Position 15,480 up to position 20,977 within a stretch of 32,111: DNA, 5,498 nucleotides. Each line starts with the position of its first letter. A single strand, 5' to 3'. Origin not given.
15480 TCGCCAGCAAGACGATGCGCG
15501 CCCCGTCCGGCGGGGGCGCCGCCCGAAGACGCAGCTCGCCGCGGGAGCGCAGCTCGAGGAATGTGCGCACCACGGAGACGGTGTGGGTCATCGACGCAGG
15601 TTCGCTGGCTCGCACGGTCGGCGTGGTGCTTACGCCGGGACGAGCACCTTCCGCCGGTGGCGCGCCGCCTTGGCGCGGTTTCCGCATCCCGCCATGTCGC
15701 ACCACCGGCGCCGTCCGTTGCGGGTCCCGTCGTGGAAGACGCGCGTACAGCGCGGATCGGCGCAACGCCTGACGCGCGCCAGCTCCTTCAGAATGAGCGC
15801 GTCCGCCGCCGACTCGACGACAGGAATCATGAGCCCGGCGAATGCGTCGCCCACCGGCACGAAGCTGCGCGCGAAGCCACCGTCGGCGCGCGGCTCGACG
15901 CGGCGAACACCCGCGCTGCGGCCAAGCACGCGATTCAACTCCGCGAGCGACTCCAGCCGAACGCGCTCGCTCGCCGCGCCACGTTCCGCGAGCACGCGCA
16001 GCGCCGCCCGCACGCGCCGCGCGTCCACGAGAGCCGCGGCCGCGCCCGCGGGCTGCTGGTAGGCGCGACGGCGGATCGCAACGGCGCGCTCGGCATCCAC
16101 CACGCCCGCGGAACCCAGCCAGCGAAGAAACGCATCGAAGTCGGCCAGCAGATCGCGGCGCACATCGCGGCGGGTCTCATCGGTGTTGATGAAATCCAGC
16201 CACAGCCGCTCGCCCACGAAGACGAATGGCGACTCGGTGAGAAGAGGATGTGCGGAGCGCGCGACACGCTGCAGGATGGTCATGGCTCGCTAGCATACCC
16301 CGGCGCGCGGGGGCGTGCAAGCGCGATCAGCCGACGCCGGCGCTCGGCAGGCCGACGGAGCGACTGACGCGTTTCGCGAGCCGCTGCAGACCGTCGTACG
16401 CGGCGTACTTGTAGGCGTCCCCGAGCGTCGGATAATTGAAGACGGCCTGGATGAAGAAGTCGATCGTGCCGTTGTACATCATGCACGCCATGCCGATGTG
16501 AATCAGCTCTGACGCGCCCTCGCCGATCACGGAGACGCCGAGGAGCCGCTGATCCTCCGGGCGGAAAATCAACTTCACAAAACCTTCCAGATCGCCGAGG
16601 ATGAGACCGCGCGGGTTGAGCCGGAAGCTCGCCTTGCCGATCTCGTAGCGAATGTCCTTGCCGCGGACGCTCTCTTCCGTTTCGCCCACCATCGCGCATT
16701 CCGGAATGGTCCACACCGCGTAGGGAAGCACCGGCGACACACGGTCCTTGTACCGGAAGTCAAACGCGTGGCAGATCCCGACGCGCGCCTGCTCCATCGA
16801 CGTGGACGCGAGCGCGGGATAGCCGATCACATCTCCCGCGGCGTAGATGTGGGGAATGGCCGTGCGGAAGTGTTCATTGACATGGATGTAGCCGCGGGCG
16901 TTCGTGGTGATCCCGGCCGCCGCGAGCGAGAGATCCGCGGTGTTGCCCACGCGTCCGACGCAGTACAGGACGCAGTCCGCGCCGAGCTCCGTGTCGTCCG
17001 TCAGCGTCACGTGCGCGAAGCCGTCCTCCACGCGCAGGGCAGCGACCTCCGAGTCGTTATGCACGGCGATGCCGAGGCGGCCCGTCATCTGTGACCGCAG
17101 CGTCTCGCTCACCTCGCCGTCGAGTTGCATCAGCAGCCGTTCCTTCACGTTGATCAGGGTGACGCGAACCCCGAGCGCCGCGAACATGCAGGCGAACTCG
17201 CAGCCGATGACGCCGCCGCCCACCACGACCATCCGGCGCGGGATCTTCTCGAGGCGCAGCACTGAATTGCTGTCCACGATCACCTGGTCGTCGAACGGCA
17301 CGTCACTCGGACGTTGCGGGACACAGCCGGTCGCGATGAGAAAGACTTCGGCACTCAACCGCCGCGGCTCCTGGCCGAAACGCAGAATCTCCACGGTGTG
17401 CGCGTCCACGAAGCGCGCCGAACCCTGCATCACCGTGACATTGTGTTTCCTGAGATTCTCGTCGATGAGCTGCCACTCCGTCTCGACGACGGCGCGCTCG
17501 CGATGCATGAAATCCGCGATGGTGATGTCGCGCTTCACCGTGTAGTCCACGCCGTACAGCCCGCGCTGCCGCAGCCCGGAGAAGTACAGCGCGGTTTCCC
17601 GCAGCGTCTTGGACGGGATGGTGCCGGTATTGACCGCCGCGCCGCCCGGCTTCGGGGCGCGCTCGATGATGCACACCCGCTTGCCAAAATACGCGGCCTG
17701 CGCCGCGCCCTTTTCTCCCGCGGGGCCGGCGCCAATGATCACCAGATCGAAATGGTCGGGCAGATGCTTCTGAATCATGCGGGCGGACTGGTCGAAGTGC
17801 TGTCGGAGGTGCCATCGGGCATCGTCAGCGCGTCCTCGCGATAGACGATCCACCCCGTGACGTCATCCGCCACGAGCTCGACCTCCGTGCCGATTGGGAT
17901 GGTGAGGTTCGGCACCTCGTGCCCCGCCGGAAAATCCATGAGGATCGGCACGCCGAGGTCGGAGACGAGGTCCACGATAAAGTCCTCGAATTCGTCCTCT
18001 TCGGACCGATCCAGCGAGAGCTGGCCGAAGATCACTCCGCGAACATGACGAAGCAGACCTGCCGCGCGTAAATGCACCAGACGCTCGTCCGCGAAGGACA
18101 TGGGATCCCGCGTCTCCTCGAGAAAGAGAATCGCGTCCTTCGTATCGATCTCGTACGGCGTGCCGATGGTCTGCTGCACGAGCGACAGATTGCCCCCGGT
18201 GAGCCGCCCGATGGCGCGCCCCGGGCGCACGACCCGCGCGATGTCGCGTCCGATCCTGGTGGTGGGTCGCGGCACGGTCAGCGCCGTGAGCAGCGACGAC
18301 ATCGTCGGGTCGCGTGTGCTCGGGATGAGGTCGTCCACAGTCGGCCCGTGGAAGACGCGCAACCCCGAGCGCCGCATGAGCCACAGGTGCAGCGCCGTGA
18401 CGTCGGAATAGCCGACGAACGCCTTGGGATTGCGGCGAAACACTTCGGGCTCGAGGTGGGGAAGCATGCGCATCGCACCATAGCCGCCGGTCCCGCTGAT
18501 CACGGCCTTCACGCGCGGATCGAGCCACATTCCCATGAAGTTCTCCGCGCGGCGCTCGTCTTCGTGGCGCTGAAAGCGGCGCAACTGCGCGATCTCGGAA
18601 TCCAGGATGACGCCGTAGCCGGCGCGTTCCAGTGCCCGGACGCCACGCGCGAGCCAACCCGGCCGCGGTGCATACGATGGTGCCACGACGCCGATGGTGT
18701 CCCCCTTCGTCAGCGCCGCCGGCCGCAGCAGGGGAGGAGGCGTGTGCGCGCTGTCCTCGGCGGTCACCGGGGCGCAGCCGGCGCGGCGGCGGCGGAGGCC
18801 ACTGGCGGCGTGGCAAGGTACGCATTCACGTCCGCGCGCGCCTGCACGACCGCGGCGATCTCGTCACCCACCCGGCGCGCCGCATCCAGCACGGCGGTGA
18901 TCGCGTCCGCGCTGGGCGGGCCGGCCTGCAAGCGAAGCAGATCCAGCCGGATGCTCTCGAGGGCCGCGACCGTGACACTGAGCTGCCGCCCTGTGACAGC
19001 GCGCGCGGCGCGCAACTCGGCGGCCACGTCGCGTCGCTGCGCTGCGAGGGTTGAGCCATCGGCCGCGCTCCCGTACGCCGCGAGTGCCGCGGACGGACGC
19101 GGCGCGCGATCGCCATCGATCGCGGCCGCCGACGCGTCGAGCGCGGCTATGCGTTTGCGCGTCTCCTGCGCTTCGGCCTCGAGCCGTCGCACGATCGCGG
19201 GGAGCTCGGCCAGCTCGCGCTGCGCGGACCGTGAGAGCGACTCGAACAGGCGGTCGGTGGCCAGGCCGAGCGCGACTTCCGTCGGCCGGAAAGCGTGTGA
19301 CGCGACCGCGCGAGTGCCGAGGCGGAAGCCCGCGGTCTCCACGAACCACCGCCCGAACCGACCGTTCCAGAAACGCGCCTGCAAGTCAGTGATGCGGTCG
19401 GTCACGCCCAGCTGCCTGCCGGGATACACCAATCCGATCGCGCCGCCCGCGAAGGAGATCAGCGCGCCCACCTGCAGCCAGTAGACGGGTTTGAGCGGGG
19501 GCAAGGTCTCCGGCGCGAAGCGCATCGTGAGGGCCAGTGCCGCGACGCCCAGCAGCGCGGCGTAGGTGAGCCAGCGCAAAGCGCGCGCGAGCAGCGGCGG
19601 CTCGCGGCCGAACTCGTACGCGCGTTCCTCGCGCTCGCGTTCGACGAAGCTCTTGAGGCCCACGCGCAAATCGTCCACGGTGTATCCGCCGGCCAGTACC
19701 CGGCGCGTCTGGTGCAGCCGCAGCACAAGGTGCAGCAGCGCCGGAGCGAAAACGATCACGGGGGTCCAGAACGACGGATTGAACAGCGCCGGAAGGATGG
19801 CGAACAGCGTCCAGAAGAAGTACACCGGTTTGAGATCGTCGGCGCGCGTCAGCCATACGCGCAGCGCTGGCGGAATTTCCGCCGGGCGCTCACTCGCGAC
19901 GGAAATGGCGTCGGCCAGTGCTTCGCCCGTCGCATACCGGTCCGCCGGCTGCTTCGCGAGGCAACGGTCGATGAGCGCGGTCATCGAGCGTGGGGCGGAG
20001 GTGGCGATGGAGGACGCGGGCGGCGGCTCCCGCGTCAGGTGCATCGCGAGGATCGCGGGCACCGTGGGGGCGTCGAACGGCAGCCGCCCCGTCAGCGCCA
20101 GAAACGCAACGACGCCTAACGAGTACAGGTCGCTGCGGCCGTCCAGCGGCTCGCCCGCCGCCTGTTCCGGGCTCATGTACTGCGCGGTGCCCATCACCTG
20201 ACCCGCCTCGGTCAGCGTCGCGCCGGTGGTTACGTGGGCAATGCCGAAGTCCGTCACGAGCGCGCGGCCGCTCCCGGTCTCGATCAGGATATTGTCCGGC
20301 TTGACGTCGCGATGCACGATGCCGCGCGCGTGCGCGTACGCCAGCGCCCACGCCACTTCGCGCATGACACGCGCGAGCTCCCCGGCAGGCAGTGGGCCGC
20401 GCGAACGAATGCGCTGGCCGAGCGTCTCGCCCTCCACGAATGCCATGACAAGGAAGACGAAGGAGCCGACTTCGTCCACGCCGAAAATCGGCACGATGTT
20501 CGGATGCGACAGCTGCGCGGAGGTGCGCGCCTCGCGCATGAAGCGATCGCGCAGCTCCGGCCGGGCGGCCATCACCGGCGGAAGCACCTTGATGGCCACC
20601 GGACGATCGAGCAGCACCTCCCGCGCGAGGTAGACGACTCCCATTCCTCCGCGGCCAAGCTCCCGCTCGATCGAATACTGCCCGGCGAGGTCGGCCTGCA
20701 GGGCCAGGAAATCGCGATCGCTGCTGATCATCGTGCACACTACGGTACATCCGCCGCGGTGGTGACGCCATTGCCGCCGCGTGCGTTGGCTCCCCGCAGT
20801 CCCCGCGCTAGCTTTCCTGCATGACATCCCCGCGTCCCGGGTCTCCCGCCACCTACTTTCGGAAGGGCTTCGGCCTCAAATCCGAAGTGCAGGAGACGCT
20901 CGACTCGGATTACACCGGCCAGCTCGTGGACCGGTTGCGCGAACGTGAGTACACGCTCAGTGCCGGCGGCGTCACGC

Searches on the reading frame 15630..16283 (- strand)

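Call 12: search_protein_families(library=pfam, proteins=[window:15630-16283:-], max_evalue=0.0001)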
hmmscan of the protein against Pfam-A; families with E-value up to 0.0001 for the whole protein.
window:15630-16283:- (217 aa): 2 families
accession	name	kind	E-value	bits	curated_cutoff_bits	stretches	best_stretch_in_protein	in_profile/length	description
PF07336.16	ABATE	-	2e-18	67.7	24.4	1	25-163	1-127/130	Putative stress-induced transcription regulator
PF11706.13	zf-CGNR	-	2.5e-17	62.8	24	1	170-212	1-43/44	CGNR zinc finger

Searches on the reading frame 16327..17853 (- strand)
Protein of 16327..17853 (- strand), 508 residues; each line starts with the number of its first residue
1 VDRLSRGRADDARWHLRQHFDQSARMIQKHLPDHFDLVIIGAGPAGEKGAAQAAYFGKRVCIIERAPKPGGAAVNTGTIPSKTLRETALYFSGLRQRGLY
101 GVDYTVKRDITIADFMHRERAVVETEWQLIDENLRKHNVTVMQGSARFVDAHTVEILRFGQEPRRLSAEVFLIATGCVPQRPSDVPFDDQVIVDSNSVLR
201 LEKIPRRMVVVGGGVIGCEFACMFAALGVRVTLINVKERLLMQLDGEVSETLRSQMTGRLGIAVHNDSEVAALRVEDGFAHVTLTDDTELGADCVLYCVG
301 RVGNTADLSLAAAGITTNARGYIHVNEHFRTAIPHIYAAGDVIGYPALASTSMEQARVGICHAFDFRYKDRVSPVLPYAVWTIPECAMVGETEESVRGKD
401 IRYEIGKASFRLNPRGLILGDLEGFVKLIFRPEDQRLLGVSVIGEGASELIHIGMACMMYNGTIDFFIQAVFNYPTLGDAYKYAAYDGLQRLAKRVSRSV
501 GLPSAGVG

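Call 12: search_protein_families(library=pfam, proteins=[window:16327-17853:-], max_evalue=0.0001)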
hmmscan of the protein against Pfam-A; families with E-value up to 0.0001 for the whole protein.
window:16327-17853:- (508 aa): 12 families
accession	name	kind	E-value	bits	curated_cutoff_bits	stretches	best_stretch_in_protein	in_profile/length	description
PF07992.20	Pyr_redox_2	-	5.8e-60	203.6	26.1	1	35-356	1-291/291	Pyridine nucleotide-disulphide oxidoreductase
PF02852.28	Pyr_redox_dim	-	5.5e-24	84.9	25.3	1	377-484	2-109/110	Pyridine nucleotide-disulphide oxidoreductase, dimerisation domain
PF00070.33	Pyr_redox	-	3e-22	79.4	22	1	207-286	1-81/82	Pyridine nucleotide-disulphide oxidoreductase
PF13738.12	Pyr_redox_3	-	5.3e-12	46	30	1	165-340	122-305/305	Pyridine nucleotide-disulphide oxidoreductase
PF12831.13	FAD_oxidored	-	4e-09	36.7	27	1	36-176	1-145/416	FAD dependent oxidoreductase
PF01134.28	GIDA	-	1.9e-07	30.9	22.1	0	208-241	2-35/391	Glucose inhibited division protein A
PF01262.27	AlaDh_PNT_C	-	4.8e-07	29.9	23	0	205-253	28-77/214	Alanine dehydrogenase/PNT, C-terminal domain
PF13450.12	NAD_binding_8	-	1.6e-06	28.7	21.9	0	39-74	1-36/68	NAD(P)-binding Rossmann-like domain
PF01266.30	DAO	-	1.9e-06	28.1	27.9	0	36-88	1-55/353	FAD dependent oxidoreductase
PF02737.24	3HCDH_N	-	4e-06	27.3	22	0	209-259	3-53/180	3-hydroxyacyl-CoA dehydrogenase, NAD binding domain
PF03486.20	HI0933_like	-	1e-05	25.5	50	0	36-72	2-38/244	HI0933-like protein Rossmann domain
PF00890.30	FAD_binding_2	-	3.7e-05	23.5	20.4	0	36-74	1-39/414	FAD binding domain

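Call 50: search_protein_families(library=ncbifam, proteins=[window:16327-17853:-], max_evalue=0.001)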
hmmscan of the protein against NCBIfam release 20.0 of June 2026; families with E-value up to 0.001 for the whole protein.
window:16327-17853:- (508 aa): 89 families (the best 25 are shown)
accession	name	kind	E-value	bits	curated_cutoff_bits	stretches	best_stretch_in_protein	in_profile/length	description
NF003585.0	PRK05249.1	equivalog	1.3e-162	541.6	465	1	34-493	6-462/464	Si-specific NAD(P)(+) transhydrogenase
TIGR01350.1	lipoamide_DH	equivalog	8.3e-107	357.7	408.8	1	34-489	1-455/461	dihydrolipoyl dehydrogenase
TIGR02053.1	MerA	equivalog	1.5e-79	268.1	454.45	1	35-486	1-451/465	mercury(II) reductase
NF005883.0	PRK07845.1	equivalog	6.8e-79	266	479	1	37-485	5-456/466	NAD(P)H-quinone dehydrogenase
NF004992.0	PRK06370.1-4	equivalog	5.3e-74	249.3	629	1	33-479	3-446/459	FAD-containing oxidoreductase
NF004776.0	PRK06116.1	equivalog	1.6e-73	248.3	480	1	33-461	3-425/450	glutathione-disulfide reductase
NF004991.0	PRK06370.1-3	subfamily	4.3e-72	243.3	620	1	33-485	34-484/509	FAD-containing oxidoreductase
NF004946.0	PRK06292.2-4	subfamily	6.6e-70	236.2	634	1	33-489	2-471/487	dihydrolipoyl dehydrogenase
NF004947.0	PRK06292.2-5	equivalog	1.1e-69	235.6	592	1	34-486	3-456/474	dihydrolipoyl dehydrogenase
TIGR01424.1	gluta_reduc_2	equivalog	8e-68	229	606.05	1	35-457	3-419/446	glutathione-disulfide reductase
NF005884.0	PRK07846.1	equivalog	2.3e-67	227.6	501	1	33-464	2-426/454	mycothione reductase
NF005572.0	PRK07251.1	equivalog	2.4e-67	227.6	537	1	34-479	3-430/438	FAD-containing oxidoreductase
NF004943.0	PRK06292.2-1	equivalog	1.1e-66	225.5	432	1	34-485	3-452/456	dihydrolipoyl dehydrogenase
NF041853.1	hythiocyan_redase_MerA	equivalog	1.4e-63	215.3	650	1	34-481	3-434/440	hypothiocyanous acid reductase MerA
NF004945.0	PRK06292.2-3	equivalog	5.3e-61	206.9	494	1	34-485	3-449/457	dihydrolipoyl dehydrogenase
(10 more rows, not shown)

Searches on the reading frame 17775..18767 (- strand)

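Call 12: search_protein_families(library=pfam, proteins=[window:17775-18767:-], max_evalue=0.0001)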
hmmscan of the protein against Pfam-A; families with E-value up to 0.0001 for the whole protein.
window:17775-18767:- (330 aa): 2 families
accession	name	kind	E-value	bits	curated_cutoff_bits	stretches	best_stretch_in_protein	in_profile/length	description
PF02016.21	Peptidase_S66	-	2.3e-31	108.9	25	1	25-141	1-121/121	LD-carboxypeptidase N-terminal domain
PF17676.7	Peptidase_S66C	-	8.3e-30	104.3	23.7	1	187-298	2-120/120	LD-carboxypeptidase C-terminal domain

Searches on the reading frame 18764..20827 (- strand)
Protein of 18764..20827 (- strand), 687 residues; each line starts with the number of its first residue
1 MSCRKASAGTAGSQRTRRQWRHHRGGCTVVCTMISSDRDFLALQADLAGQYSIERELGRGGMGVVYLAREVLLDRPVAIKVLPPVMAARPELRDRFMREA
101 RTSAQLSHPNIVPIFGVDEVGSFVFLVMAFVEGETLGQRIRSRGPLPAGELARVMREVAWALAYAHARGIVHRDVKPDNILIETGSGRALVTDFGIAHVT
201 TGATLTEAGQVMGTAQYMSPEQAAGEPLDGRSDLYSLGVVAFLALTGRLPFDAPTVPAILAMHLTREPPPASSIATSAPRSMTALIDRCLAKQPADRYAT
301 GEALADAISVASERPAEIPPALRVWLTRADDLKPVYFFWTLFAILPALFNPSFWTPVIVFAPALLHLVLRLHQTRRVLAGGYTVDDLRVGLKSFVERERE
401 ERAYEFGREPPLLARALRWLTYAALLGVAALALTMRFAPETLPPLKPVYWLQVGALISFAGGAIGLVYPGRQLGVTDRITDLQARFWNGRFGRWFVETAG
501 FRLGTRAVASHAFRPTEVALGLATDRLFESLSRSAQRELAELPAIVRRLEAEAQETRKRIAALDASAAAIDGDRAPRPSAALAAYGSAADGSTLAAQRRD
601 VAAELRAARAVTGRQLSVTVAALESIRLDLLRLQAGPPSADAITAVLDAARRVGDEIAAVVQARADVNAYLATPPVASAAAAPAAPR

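Call 12: search_protein_families(library=pfam, proteins=[window:18764-20827:-], max_evalue=0.0001)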
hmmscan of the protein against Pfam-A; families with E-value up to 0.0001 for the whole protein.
window:18764-20827:- (687 aa): 2 families
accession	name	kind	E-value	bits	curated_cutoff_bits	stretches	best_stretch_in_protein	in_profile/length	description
PF00069.31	Pkinase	-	9.9e-48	163.2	31.7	1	51-305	1-259/263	Protein kinase domain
PF07714.23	PK_Tyr_Ser-Thr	-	2.3e-31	109.5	23.1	1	53-298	3-249/258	Protein tyrosine and serine/threonine kinase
